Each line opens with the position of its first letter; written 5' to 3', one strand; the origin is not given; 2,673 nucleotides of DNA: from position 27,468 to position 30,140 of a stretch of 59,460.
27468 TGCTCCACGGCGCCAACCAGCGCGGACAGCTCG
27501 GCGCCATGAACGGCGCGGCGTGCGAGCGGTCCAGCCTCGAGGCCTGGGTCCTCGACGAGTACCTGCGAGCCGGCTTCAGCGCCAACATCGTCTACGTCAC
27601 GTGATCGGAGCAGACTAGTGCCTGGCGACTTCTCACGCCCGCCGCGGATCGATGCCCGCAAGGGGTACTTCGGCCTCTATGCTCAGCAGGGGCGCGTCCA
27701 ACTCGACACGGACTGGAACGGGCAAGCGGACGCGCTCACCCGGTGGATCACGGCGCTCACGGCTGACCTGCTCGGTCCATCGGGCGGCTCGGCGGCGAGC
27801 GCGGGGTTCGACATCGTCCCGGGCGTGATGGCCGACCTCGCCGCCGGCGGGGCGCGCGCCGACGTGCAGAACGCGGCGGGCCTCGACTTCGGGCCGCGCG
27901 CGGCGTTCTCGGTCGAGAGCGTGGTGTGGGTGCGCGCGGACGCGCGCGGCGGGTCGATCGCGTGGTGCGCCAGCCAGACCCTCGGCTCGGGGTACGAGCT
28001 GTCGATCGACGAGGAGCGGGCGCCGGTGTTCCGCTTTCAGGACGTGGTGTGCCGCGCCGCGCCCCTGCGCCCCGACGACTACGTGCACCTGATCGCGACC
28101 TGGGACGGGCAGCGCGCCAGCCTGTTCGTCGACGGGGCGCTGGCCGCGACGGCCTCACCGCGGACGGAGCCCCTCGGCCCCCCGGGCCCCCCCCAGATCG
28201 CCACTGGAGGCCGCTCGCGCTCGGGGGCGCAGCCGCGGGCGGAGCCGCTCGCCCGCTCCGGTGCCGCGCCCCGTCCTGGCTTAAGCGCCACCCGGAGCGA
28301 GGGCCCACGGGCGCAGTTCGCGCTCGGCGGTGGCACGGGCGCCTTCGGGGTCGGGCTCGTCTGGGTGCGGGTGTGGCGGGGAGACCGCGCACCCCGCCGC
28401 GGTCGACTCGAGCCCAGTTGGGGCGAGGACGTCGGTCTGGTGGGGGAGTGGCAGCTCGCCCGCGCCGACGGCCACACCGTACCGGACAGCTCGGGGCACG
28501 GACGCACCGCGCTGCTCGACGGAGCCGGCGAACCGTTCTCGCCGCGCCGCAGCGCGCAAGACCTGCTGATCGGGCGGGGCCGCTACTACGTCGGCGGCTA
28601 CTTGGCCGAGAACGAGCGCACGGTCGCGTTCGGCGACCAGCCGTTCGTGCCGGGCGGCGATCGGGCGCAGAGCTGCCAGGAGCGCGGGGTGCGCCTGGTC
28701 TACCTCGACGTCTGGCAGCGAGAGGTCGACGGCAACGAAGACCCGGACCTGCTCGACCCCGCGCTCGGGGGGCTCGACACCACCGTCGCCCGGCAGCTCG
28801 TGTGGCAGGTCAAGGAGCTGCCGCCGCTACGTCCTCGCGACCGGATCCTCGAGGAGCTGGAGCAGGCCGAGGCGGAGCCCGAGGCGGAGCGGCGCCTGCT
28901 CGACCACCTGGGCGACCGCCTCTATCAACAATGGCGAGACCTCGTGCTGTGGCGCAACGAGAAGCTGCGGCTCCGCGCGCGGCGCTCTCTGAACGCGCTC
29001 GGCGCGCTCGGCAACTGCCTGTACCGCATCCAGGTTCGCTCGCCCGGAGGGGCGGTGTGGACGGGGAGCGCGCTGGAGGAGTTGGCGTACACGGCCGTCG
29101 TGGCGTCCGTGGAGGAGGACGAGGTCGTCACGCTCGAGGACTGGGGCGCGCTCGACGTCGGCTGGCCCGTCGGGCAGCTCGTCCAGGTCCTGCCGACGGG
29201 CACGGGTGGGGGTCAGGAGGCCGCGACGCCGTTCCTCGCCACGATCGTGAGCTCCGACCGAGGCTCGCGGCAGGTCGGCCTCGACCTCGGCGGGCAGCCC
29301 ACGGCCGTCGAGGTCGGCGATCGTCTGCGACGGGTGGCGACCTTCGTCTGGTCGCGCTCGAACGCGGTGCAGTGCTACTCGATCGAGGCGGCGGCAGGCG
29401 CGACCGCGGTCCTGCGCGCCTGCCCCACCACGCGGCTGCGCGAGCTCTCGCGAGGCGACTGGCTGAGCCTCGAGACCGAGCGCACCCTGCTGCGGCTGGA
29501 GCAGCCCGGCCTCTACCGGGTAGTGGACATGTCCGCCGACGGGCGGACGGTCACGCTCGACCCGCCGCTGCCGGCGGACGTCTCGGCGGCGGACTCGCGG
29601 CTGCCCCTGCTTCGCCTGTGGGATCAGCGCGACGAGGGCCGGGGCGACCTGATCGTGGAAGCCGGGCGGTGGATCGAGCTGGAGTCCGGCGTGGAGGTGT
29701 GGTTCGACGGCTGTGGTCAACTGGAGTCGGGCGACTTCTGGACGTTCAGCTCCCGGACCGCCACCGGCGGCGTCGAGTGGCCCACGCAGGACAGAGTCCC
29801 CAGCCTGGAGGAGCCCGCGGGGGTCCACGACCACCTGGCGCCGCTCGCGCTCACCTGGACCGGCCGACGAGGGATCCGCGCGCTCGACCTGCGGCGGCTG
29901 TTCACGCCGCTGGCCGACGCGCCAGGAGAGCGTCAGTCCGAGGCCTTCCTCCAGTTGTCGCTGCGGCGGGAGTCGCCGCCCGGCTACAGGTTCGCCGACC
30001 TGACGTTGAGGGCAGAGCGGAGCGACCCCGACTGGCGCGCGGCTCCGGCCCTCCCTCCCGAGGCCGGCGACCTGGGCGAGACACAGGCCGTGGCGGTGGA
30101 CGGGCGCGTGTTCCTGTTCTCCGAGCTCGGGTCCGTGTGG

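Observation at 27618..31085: DUF6519-like / LamG / Kelch-propeller protein replaces a conventional tail fibre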

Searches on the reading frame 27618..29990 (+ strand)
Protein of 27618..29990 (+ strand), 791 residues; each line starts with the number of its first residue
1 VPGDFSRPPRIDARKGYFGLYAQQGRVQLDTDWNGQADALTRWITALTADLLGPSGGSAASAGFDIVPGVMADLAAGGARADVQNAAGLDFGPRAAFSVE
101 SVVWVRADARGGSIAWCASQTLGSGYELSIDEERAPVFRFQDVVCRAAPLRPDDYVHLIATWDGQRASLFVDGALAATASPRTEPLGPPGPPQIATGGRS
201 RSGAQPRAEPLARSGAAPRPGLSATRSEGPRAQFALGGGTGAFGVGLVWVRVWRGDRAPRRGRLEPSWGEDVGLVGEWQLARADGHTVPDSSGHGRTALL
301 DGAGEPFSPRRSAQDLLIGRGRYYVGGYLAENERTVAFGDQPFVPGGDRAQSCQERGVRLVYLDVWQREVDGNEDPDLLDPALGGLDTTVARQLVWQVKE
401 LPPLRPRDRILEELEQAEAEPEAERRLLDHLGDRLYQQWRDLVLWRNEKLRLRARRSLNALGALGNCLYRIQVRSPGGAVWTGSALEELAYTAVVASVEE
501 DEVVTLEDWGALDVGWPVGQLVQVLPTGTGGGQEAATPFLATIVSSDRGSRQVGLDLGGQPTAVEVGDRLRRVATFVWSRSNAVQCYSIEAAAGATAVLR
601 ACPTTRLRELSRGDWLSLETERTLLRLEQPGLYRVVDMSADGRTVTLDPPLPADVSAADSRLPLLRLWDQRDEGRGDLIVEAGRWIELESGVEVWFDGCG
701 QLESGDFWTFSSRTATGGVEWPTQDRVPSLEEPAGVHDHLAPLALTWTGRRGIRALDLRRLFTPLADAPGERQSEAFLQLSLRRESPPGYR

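Call 17: find_homologous_proteins(query=window:27618-29990:+, max_evalue=0.00001)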
Query window:27618-29990:+ (791 aa): 217 proteins with E <= 0.00001 among 8000 candidates; the best 120 are listed.
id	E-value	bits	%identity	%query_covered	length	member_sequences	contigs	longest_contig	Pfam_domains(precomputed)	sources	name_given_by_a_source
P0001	0.0e+0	1782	100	100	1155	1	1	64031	PF24996.1,PF07646.22,PF13964.13,PF24681.2,PF13415.13,PF13385.14,PF24981.2,PF20129.5,PF01344.32,PF25210.2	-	-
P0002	1.5e-87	313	35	100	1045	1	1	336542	PF07646.22,PF13964.13,PF24681.2,PF20129.5,PF01344.32,PF25210.2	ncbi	ncbi:MAG: DUF6519 domain-containing protein [Polyangiaceae bacterium]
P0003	1.4e-70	257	33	97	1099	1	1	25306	PF07646.22,PF13964.13,PF24681.2,PF13385.14,PF24981.2,PF20129.5,PF01344.32,PF25210.2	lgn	-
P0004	3.0e-69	252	31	97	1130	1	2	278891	PF24996.1,PF07646.22,PF13964.13,PF24681.2,PF13415.13,PF13385.14,PF20129.5,PF01344.32,PF25210.2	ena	-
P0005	2.5e-64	236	33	60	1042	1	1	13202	PF24996.1,PF07646.22,PF13964.13,PF24681.2,PF13415.13,PF13385.14,PF24981.2,PF20129.5,PF01344.32,PF25210.2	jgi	jgi:hypothetical protein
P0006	2.2e-63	233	32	97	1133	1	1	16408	PF24996.1,PF07646.22,PF13964.13,PF24681.2,PF13415.13,PF13385.14,PF24981.2,PF20129.5,PF01344.32,PF25210.2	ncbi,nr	ncbi:MAG TPA: DUF6519 domain-containing protein [Longimicrobiaceae bacterium]|nr:DUF6519 domain-cont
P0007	3.0e-62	229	32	97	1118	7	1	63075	PF07646.22,PF13964.13,PF24681.2,PF13385.14,PF20129.5,PF01344.32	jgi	jgi:hypothetical protein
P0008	1.7e-61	227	30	96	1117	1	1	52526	PF24996.1,PF07646.22,PF13964.13,PF24681.2,PF13415.13,PF13385.14,PF24981.2,PF20129.5,PF01344.32,PF25210.2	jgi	jgi:hypothetical protein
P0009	1.6e-54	204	30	99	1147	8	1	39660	PF24996.1,PF07646.22,PF13964.13,PF24681.2,PF13415.13,PF13385.14,PF24981.2,PF20129.5,PF01344.32,PF25210.2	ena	-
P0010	7.3e-54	202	29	96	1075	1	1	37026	PF24996.1,PF07646.22,PF13964.13,PF24681.2,PF13415.13,PF13385.14,PF24981.2,PF20129.5,PF01344.32,PF25210.2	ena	-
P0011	3.9e-52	196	35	25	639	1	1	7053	PF20129.5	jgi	jgi:hypothetical protein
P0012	1.6e-51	194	33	97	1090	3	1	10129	PF24996.1,PF07646.22,PF13964.13,PF24681.2,PF13415.13,PF13385.14,PF24981.2,PF20129.5,PF01344.32,PF25210.2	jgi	jgi:N-acetylneuraminic acid mutarotase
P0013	8.9e-51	191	31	27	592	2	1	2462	PF20129.5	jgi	jgi:hypothetical protein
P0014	8.4e-48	181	33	26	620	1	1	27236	PF20129.5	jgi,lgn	-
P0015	4.6e-47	179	37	21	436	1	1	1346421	PF20129.5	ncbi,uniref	ncbi:DUF6519 domain-containing protein [Streptomyces sp. NPDC019443]|uniref:DUF6519 domain-containin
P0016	6.9e-45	172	34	25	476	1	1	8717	PF20129.5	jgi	jgi:hypothetical protein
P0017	8.2e-45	172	33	25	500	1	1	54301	PF20129.5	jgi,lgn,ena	-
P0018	8.4e-45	172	35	21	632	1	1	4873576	PF20129.5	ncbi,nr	ncbi:MAG: hypothetical protein JSV36_05915 [Anaerolineae bacterium]|nr:MAG: hypothetical protein JSV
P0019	1.5e-44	171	33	24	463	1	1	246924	PF20129.5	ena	-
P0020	1.1e-43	168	33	25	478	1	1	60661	PF20129.5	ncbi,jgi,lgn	ncbi:MAG: DUF6519 domain-containing protein [Thiobacillaceae bacterium]|jgi:hypothetical protein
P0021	3.4e-43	166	34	23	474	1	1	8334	PF20129.5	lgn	-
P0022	4.1e-43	166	33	24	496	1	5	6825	PF20129.5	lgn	-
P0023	1.7e-42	164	53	11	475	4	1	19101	PF20129.5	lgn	-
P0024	2.2e-42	164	30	62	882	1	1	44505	PF20129.5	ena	-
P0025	3.0e-42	163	31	24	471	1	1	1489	PF20129.5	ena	-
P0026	3.1e-42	163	33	24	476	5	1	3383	PF20129.5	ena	-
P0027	3.1e-42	163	34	24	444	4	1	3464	PF20129.5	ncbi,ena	-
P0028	7.0e-42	162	34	22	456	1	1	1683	PF20129.5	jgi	jgi:hypothetical protein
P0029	1.4e-41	161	28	97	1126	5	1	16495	PF24996.1,PF07646.22,PF13964.13,PF24681.2,PF13415.13,PF13385.14,PF20129.5,PF01344.32,PF25210.2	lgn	-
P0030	1.7e-41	161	34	24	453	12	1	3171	PF20129.5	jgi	jgi:hypothetical protein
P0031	3.0e-41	160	33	21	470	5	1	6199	PF20129.5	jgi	jgi:Family of unknown function (DUF6519)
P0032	3.2e-41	160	41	14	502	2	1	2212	PF20129.5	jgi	jgi:hypothetical protein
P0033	9.6e-41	158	30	30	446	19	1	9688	PF20129.5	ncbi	-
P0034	1.6e-40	157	35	22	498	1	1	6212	PF20129.5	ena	-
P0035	2.4e-40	157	35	24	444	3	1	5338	PF20129.5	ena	-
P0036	2.5e-40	157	29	60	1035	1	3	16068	PF07646.22,PF13964.13,PF24681.2,PF13415.13,PF13385.14,PF20129.5,PF01344.32,PF25210.2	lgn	-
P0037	4.9e-40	156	29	55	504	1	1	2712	PF20129.5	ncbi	ncbi:MAG: DUF6519 domain-containing protein, partial [Chloroflexota bacterium]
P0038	4.9e-40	156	29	27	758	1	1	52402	PF20129.5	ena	-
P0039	5.1e-40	156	32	24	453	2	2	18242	PF20129.5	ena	-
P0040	9.0e-40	155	32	24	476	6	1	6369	PF20129.5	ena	-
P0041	1.1e-39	155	30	58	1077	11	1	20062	PF20129.5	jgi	jgi:hypothetical protein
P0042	1.3e-39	154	31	22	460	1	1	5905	PF20129.5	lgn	-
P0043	1.8e-39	154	52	11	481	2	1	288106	PF20129.5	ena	-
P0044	2.2e-39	154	33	24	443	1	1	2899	PF20129.5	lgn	-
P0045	2.2e-39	154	39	17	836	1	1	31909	PF20129.5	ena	-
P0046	3.0e-39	153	39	17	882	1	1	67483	PF20129.5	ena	-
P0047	4.4e-39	153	38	22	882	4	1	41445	PF20129.5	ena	-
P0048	8.9e-39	152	33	22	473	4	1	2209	PF20129.5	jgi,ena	-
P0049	9.8e-39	151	33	24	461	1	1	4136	PF20129.5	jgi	jgi:hypothetical protein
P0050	1.2e-38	151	31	26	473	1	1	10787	PF20129.5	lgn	-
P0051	3.1e-38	150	32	24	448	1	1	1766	PF20129.5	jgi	-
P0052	3.8e-38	150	36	22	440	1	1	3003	PF20129.5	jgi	jgi:hypothetical protein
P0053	4.5e-38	149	48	11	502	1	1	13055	PF20129.5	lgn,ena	-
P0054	6.2e-38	149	30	58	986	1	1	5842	PF20129.5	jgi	jgi:hypothetical protein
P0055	7.7e-38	149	45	13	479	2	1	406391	PF20129.5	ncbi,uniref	ncbi:DUF6519 domain-containing protein [Pseudarthrobacter sp. PvP090]|uniref:DUF6519 domain-containi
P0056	7.8e-38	149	45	13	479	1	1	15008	PF20129.5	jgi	jgi:hypothetical protein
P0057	8.1e-38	148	32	23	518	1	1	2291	PF20129.5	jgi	jgi:uncharacterized protein DUF6519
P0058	1.1e-37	148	35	24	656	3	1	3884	PF20129.5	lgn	-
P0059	1.7e-37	147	47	11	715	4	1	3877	PF20129.5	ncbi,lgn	-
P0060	1.7e-37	147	33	24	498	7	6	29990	PF20129.5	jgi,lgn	jgi:hypothetical protein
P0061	2.1e-37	147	29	67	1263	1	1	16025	PF20129.5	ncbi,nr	ncbi:MAG TPA: DUF6519 domain-containing protein [Longimicrobium sp.]|nr:DUF6519 domain-containing pr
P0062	2.3e-37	147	45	14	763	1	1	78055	PF20129.5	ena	-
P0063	3.3e-37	146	46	11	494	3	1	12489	PF20129.5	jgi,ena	-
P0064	3.4e-37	146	30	25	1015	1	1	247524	PF20129.5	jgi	jgi:hypothetical protein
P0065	1.1e-36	145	27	28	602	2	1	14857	PF20129.5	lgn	-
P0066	1.3e-36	144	38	20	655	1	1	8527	PF20129.5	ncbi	-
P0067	1.9e-36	144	31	26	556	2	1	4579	PF20129.5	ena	-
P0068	2.8e-36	143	30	64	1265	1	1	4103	PF20129.5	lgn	-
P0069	3.9e-36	143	30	57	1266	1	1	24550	PF20129.5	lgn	-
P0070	6.5e-36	142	29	58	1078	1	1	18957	PF20129.5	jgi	jgi:Family of unknown function (DUF6519)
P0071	9.8e-36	142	28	58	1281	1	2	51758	PF20129.5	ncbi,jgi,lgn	jgi:hypothetical protein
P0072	1.4e-35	141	29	57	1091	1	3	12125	PF20129.5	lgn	-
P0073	1.5e-35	141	49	11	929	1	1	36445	PF20129.5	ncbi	-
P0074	1.9e-35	141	30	24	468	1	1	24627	PF20129.5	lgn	-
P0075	2.6e-35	140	37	24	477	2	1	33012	PF20129.5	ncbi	ncbi:DUF6519 domain-containing protein [Streptomyces mayteni]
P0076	2.7e-35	140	43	12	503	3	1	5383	PF20129.5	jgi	jgi:hypothetical protein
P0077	2.7e-35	140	32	24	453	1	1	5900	PF20129.5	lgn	-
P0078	3.0e-35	140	39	15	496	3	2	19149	PF20129.5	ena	-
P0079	4.0e-35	140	30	58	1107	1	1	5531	PF20129.5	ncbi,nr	ncbi:MAG TPA: DUF6519 domain-containing protein [Longimicrobium sp.]|nr:DUF6519 domain-containing pr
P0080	1.2e-34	138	32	24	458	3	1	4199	PF20129.5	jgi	jgi:hypothetical protein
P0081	1.5e-34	138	43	12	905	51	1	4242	PF16075.11,PF20129.5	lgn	-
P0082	4.1e-34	136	42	16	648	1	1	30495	PF20129.5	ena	-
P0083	1.3e-33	135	30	64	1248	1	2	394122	PF20129.5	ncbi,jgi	jgi:hypothetical protein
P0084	2.2e-33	134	31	23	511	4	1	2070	PF20129.5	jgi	-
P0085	2.2e-33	134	29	23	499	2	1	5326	PF20129.5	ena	-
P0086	2.7e-33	134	32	58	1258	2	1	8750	PF20129.5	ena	-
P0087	2.7e-33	133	45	12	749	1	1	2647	PF20129.5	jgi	-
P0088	3.3e-33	133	47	13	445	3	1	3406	PF20129.5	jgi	jgi:hypothetical protein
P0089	4.6e-33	133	43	11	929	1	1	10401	PF20129.5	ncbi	ncbi:MAG TPA: DUF6519 domain-containing protein, partial [Pyrinomonadaceae bacterium]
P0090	6.7e-33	132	26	66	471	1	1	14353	PF20129.5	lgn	-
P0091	1.5e-32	131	30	24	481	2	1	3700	PF20129.5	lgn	-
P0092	2.2e-32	130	29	25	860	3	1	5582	PF20129.5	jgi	jgi:hypothetical protein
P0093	3.0e-32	130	53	11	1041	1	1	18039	PF13229.13,PF20129.5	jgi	jgi:hypothetical protein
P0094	3.5e-32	130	32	24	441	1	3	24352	PF20129.5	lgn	-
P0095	4.9e-32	129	32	29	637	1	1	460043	PF20129.5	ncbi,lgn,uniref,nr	ncbi:DUF6519 domain-containing protein [Actinophytocola oryzae]|uniref:Uncharacterized protein n=1 T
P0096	5.0e-32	129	32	23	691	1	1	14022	PF20129.5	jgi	jgi:hypothetical protein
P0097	5.0e-32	129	30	24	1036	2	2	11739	PF20129.5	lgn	-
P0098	5.7e-32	129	33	25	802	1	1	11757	PF20129.5,PF04886.17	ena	-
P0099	1.4e-31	128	31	23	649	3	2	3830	PF20129.5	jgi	jgi:uncharacterized protein DUF6519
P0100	1.9e-31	127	27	25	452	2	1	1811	PF20129.5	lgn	-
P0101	2.7e-31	127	28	23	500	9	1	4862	PF20129.5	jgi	-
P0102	4.9e-31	126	31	24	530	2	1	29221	PF20129.5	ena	-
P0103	8.1e-31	125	30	24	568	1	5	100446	PF20129.5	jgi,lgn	jgi:hypothetical protein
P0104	1.2e-30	125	39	18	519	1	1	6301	PF20129.5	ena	-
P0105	1.4e-30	124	41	13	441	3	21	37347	PF20129.5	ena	-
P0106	5.9e-30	122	31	29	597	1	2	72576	PF20129.5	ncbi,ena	-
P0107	6.4e-30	122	33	24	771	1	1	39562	PF20129.5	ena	-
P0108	1.2e-29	121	30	24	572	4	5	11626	PF20129.5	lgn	-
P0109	4.8e-29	119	34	26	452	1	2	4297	PF20129.5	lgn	-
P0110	2.1e-28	117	34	19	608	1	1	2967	PF20129.5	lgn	-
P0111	3.4e-28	117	29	64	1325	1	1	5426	PF20129.5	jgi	jgi:Family of unknown function (DUF6519)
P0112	1.3e-27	115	32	21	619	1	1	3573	PF20129.5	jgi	-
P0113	1.4e-27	115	35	25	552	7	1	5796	PF11066.15,PF20129.5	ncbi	ncbi:MAG: DUF2867 domain-containing protein [Acidimicrobiia bacterium]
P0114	2.0e-27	114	47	8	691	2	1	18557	PF20129.5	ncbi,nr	ncbi:MAG TPA: DUF6519 domain-containing protein, partial [Thermoanaerobaculia bacterium]|nr:DUF6519 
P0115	2.2e-27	114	30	20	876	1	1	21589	PF20129.5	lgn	-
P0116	8.2e-27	112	52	8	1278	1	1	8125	PF20129.5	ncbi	-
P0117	1.0e-26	112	29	28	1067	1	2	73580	PF13229.13,PF20129.5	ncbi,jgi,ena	-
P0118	1.1e-26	112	36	13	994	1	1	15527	PF20129.5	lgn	-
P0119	1.2e-26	111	29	58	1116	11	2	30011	PF07646.22,PF24681.2,PF13385.14,PF20129.5,PF01344.32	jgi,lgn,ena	-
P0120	1.8e-26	111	47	11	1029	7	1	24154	PF13229.13,PF20129.5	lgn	-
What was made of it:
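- Beta_helix occurs in other members (call 17).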

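Call 18: find_encoding_contigs(protein=P0001, flank=1000, max_places=3)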
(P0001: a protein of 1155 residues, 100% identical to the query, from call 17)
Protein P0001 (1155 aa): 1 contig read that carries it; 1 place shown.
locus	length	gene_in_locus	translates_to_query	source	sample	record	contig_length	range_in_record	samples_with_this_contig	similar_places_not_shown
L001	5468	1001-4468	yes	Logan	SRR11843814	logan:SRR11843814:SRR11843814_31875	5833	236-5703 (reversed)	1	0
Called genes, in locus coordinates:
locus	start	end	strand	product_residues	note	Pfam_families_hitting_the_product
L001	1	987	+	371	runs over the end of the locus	?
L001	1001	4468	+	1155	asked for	PF13385:Laminin_G_3, PF20129:DUF6519, PF20129:DUF6519, PF24681:Kelch_KLHDC2_KLHL20_DRC7, PF13415:Beta-prop_FBX42, PF24981:Beta-prop_ATRN-LZTR1 (weak), PF13964:Beta-prop_Calicin, PF13964:Beta-prop_Calicin (weak), +4 more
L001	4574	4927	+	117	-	-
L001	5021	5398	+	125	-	-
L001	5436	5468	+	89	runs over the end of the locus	?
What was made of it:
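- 27618..31085 (+): Whole gene: 1155-aa DUF6519 (eBAP5) / LamG / Kelch protein, GTG start, stop codon at 31083-31085. The identical protein was called on an independent Logan contig (call 18).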

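Call 19: find_encoding_contigs(protein=P0002, flank=10000, max_places=2)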
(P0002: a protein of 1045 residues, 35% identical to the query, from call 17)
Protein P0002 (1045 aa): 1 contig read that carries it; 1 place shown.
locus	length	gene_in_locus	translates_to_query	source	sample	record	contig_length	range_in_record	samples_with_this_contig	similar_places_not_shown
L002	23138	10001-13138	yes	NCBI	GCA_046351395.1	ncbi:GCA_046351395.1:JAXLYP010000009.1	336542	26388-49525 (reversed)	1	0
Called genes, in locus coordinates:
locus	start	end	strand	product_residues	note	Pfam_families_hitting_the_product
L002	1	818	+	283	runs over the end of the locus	PF04717:Phage_base_V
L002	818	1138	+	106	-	-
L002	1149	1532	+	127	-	PF04965:GPW_gp25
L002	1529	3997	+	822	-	-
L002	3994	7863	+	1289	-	-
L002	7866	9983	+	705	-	PF09684:Tail_P2_I (weak)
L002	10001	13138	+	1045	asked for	PF20129:DUF6519, PF13964:Beta-prop_Calicin (faint), PF01344:Kelch_1 (faint), PF07646:Kelch_2 (faint), PF24681:Kelch_KLHDC2_KLHL20_DRC7 (faint), PF25210:Kelch_FKB95 (weak)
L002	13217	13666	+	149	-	-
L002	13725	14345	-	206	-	PF00440:TetR_N, PF17918:TetR_C_15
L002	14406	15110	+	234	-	PF05019:Coq4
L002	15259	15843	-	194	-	PF00196:GerE (weak)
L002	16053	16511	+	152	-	-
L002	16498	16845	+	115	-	-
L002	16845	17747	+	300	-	PF02424:ApbE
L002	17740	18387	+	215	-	-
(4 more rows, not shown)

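Call 26: find_encoding_contigs(protein=P0004, flank=10000, max_places=1)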
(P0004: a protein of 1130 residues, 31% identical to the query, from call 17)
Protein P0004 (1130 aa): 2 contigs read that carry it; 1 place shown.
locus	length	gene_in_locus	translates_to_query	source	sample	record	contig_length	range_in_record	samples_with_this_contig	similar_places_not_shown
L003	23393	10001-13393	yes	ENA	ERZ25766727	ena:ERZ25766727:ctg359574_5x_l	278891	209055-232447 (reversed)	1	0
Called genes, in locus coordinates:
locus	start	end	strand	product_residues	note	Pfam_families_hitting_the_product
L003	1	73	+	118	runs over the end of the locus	PF04965:GPW_gp25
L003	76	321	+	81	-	-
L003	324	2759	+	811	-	-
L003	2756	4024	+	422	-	PF25852:DUF6242_C (weak), PF15902:Sortilin-Vps10 (weak)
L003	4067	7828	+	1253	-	PF15902:Sortilin-Vps10 (faint), PF02012:BNR (faint), PF07494:Reg_prop (faint), PF25852:DUF6242_C (weak)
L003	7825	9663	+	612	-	-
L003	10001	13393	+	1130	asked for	PF20129:DUF6519, PF13385:Laminin_G_3, PF20129:DUF6519, PF20129:DUF6519, PF13964:Beta-prop_Calicin, PF24681:Kelch_KLHDC2_KLHL20_DRC7, PF25210:Kelch_FKB95 (weak), PF01344:Kelch_1, +3 more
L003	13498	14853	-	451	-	PF26549:Tricorn_N (faint), PF07676:PD40 (faint), PF26550:Tricorn_2nd (weak)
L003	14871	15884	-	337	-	PF06739:SBBP (faint), PF08450:SGL (faint), PF17170:DUF5128 (faint), PF24684:Vgb_lyase (faint), PF25021:TEN_NHL (faint), PF13449:Phytase-like (faint), PF01436:NHL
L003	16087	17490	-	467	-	PF08811:DUF1800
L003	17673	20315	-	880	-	-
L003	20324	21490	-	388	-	PF00753:Lactamase_B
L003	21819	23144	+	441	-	PF13701:DDE_Tnp_1_4, PF01609:DDE_Tnp_1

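Call 27: find_encoding_contigs(protein=P0006, flank=10000, max_places=1)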
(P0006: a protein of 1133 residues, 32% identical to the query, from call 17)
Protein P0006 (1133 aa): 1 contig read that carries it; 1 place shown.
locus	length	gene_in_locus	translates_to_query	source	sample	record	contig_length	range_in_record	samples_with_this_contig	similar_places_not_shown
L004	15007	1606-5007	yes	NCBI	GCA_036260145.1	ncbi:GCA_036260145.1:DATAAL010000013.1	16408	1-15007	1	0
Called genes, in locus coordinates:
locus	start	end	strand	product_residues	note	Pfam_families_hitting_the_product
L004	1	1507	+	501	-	?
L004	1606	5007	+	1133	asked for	PF20129:DUF6519, PF13385:Laminin_G_3, PF20129:DUF6519, PF13964:Beta-prop_Calicin, PF24681:Kelch_KLHDC2_KLHL20_DRC7, PF01344:Kelch_1, PF01344:Kelch_1, PF13964:Beta-prop_Calicin, +7 more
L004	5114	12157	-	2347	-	PF00109:ketoacyl-synt, PF02801:Ketoacyl-synt_C, PF16197:KAsynt_C_assoc, PF22336:RhiE-like_linker, PF22621:CurL-like_PKS_C, PF00698:Acyl_transf_1, PF21394:Beta-ketacyl_N, PF13489:Methyltransf_23, +7 more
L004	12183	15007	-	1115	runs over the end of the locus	PF00668:Condensation, PF00501:AMP-binding, PF13193:AMP-binding_C, PF00550:PP-binding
